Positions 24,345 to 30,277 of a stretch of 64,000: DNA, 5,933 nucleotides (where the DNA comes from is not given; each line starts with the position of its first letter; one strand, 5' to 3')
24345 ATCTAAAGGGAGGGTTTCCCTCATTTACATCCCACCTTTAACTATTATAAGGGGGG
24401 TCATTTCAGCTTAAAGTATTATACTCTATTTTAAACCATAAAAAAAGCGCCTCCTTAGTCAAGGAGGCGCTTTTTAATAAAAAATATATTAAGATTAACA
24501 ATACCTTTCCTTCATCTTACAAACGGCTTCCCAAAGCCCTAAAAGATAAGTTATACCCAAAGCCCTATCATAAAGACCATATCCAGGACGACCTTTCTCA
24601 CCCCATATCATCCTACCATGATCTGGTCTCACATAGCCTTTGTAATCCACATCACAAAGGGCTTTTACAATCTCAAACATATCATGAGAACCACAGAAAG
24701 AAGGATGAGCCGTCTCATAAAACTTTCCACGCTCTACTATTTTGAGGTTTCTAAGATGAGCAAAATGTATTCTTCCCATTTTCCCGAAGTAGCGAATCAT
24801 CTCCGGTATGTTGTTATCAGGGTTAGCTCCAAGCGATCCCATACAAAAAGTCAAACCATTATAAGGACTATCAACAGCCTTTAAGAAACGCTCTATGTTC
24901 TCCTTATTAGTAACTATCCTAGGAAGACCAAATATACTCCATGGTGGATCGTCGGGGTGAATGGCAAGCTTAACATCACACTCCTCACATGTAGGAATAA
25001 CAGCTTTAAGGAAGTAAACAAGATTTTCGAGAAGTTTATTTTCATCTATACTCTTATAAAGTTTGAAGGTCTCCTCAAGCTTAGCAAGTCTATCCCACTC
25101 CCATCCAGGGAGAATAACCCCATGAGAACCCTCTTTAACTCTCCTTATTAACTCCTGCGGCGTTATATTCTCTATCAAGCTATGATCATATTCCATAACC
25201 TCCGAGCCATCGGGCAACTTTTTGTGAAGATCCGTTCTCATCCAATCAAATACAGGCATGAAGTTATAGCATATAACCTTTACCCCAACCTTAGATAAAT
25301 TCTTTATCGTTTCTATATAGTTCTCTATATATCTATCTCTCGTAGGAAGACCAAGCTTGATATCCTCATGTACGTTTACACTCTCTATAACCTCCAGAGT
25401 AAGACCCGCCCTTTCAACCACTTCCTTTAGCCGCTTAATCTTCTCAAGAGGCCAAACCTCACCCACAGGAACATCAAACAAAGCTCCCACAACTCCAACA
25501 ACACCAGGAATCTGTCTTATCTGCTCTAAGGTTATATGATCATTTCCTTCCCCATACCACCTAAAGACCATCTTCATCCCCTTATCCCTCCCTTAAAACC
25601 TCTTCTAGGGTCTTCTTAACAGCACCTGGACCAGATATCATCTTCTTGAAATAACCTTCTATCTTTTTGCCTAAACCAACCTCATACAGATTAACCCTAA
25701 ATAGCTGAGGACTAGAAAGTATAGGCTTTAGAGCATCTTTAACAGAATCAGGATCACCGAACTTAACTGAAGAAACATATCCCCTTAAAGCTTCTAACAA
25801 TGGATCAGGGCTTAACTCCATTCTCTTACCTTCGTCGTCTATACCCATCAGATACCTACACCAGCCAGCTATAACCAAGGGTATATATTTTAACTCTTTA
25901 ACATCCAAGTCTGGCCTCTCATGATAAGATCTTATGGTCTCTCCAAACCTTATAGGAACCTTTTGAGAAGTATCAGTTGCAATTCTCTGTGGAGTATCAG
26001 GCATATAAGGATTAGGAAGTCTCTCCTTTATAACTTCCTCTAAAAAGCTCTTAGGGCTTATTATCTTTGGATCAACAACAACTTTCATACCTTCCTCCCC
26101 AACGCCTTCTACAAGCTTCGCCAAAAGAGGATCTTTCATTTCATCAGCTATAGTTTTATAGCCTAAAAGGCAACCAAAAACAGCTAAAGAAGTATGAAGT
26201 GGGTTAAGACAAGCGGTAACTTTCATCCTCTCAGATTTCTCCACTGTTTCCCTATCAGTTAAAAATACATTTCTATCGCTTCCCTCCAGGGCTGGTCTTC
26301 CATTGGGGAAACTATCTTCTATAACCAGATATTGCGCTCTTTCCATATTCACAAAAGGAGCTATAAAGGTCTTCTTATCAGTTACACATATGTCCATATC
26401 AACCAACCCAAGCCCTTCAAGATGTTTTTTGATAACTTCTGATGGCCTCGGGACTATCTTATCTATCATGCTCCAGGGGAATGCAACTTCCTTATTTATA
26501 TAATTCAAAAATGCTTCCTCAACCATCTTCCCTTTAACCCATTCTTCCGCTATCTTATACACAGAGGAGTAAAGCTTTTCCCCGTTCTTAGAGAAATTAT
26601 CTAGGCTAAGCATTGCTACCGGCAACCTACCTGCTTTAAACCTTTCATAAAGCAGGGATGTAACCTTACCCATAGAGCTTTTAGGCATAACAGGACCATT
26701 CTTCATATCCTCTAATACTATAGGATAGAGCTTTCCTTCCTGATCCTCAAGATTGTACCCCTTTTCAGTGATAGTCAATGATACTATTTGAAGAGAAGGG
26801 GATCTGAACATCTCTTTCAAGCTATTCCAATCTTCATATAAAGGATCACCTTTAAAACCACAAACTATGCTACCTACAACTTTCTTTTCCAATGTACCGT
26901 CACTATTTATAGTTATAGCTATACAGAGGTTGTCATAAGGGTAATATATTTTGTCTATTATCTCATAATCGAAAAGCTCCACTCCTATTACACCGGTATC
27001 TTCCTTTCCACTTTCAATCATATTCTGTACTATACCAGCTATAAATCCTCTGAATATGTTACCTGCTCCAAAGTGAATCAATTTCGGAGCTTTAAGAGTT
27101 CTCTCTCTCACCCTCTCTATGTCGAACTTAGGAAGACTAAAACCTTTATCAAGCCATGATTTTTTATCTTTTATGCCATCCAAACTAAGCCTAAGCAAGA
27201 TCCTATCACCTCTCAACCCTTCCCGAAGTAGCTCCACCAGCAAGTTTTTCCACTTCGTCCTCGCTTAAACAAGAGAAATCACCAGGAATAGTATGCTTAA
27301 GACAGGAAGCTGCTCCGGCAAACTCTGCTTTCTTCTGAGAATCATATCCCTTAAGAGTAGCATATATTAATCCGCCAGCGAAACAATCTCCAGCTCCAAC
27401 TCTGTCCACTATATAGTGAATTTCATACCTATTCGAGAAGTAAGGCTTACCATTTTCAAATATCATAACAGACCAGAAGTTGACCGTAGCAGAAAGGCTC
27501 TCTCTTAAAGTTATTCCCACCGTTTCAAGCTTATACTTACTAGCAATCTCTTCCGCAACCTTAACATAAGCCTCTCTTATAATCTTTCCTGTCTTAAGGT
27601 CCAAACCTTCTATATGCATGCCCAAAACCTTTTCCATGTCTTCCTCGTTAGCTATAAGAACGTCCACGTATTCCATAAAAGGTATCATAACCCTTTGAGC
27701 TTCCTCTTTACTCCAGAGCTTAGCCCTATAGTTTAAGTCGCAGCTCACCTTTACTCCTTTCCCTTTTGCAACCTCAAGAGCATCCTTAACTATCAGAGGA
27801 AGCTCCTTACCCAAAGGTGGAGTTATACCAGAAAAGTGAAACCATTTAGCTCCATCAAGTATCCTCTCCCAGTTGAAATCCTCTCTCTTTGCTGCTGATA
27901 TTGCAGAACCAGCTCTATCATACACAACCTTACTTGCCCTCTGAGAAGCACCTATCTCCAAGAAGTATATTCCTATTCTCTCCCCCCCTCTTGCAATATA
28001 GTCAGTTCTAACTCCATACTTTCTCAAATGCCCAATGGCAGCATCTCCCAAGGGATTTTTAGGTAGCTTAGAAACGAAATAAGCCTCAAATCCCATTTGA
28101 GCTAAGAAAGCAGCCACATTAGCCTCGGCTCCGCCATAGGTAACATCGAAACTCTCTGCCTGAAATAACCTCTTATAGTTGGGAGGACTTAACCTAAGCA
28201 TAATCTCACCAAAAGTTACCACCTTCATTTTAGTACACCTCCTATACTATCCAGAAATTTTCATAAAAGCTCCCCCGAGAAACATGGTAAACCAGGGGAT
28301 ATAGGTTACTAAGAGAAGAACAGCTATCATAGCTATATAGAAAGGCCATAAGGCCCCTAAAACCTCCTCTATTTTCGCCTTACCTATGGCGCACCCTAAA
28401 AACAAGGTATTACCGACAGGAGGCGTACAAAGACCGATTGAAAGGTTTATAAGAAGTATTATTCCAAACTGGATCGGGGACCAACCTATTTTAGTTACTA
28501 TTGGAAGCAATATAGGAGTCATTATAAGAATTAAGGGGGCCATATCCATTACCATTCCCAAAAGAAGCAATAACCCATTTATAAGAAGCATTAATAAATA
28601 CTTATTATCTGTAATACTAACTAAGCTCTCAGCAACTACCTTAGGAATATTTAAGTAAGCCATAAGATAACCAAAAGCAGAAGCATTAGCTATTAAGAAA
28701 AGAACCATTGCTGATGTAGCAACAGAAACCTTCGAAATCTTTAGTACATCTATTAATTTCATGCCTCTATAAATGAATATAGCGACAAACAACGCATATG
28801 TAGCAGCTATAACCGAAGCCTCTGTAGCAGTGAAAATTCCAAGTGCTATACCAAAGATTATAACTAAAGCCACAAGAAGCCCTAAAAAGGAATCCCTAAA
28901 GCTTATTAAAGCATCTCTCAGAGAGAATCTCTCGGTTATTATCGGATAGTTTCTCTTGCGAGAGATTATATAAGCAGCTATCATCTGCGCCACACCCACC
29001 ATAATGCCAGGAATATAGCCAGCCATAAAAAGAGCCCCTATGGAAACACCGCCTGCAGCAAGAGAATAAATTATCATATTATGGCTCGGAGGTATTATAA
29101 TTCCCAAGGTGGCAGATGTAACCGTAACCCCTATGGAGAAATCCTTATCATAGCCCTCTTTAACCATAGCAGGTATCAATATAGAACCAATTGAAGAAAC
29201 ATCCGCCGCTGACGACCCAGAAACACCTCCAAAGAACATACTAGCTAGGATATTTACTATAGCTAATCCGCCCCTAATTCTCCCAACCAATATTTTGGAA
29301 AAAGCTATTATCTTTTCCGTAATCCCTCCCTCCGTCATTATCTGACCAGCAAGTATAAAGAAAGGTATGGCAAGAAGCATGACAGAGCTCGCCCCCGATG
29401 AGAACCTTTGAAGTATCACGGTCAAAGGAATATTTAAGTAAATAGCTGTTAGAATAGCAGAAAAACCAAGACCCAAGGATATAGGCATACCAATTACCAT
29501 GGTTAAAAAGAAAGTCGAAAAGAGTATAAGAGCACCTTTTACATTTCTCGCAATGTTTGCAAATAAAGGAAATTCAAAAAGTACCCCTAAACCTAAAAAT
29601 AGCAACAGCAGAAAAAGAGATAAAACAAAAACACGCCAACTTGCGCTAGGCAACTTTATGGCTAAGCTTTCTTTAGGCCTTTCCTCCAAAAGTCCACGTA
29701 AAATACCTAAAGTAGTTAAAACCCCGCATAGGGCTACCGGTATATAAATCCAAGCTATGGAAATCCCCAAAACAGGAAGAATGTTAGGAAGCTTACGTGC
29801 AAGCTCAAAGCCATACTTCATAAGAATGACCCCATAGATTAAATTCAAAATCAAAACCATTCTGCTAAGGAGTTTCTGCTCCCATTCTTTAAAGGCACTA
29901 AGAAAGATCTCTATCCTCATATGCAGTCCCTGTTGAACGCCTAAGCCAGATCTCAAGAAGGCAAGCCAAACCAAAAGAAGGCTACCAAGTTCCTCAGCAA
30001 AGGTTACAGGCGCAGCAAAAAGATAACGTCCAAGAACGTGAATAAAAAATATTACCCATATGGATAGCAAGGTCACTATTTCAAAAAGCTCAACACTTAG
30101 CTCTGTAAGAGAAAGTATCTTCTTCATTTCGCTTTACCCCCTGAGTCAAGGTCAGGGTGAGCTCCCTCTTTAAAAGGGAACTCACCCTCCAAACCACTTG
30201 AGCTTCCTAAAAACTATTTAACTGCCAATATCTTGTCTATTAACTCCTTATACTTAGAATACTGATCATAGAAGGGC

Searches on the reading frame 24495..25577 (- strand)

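Call 77: search_protein_families(library=pfam, proteins=[window:24495-25577:-], max_evalue=0.00001)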
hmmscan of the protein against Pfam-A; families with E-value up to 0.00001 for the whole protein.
window:24495-25577:- (360 aa): 2 families
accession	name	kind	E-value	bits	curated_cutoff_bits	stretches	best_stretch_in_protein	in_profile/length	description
PF03786.19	UxuA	-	2.2e-172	573.1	23.7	1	1-352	1-350/352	D-mannonate dehydratase (UxuA)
PF01261.30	AP_endonuc_2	-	9.2e-09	35.8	31.1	0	178-316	96-225/249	Xylose isomerase-like TIM barrel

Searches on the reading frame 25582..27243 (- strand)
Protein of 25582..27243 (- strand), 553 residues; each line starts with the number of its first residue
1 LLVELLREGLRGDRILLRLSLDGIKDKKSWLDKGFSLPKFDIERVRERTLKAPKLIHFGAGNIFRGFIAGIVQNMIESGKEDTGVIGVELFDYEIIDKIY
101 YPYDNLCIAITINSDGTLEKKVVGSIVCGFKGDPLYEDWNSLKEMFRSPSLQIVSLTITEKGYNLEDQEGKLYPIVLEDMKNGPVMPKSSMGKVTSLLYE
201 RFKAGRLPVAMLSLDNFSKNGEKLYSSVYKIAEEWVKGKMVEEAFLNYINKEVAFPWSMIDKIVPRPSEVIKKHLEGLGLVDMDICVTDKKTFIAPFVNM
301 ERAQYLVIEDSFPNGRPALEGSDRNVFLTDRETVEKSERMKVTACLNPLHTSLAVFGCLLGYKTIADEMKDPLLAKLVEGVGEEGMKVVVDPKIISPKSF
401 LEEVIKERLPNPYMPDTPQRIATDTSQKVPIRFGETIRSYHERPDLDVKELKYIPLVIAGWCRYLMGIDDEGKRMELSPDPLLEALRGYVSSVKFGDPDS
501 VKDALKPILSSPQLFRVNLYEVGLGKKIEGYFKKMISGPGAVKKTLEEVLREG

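Call 77: search_protein_families(library=pfam, proteins=[window:25582-27243:-], max_evalue=0.00001)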
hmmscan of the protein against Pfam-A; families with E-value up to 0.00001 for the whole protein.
window:25582-27243:- (553 aa): 2 families
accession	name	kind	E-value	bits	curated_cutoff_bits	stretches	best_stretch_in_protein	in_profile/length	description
PF08125.19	Mannitol_dh_C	-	1e-22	81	30.7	1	334-493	2-151/190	Mannitol dehydrogenase C-terminal domain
PF01232.29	Mannitol_dh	-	1e-20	75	27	1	54-321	2-199/199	Mannitol dehydrogenase Rossmann domain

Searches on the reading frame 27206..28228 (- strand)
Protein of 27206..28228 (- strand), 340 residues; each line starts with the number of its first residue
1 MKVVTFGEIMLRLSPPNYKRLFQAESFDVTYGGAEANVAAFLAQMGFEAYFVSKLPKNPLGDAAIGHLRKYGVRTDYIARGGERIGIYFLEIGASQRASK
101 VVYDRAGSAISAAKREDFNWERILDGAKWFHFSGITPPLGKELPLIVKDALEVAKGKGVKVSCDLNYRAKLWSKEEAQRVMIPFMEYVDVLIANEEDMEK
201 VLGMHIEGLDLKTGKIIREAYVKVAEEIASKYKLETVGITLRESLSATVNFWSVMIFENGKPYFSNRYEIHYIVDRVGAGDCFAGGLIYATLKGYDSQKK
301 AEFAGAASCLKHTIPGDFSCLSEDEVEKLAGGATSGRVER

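Call 77: search_protein_families(library=pfam, proteins=[window:27206-28228:-], max_evalue=0.00001)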
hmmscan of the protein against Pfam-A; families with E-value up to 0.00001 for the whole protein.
window:27206-28228:- (340 aa): 1 family
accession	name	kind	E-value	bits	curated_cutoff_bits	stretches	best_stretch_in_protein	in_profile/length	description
PF00294.29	PfkB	-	6.2e-38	131.3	25.8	1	2-317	3-295/302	pfkB family carbohydrate kinase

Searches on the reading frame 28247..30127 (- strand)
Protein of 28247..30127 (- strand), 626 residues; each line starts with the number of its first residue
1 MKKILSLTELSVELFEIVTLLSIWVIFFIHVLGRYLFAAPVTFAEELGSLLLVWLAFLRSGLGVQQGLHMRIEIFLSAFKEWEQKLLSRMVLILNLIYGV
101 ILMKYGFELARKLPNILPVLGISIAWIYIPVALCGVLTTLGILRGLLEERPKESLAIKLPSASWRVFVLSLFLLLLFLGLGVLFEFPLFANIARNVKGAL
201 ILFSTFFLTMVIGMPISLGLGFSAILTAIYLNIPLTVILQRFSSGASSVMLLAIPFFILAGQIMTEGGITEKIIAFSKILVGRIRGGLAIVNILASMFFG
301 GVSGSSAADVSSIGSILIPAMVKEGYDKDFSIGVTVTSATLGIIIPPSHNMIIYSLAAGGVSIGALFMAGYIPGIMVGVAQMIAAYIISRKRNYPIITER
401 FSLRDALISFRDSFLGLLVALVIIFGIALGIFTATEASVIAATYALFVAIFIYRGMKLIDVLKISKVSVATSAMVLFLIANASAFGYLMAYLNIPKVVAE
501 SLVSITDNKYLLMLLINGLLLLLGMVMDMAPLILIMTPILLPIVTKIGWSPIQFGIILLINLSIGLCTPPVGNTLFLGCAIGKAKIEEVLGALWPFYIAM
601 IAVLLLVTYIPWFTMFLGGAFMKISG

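Call 66: find_encoding_contigs(protein=window:28247-30127:-, flank=10000, max_places=1)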
Protein window:28247-30127:- (626 aa): 1 contig read that carries it; 1 place shown.
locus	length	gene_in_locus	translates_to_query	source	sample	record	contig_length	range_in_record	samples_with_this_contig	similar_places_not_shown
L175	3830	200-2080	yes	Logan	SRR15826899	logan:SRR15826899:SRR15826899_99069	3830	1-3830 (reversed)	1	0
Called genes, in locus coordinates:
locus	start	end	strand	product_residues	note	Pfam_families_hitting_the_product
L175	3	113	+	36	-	?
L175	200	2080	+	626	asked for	PF04290:DctQ, PF06808:DctM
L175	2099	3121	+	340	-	PF00294:PfkB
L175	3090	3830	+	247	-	?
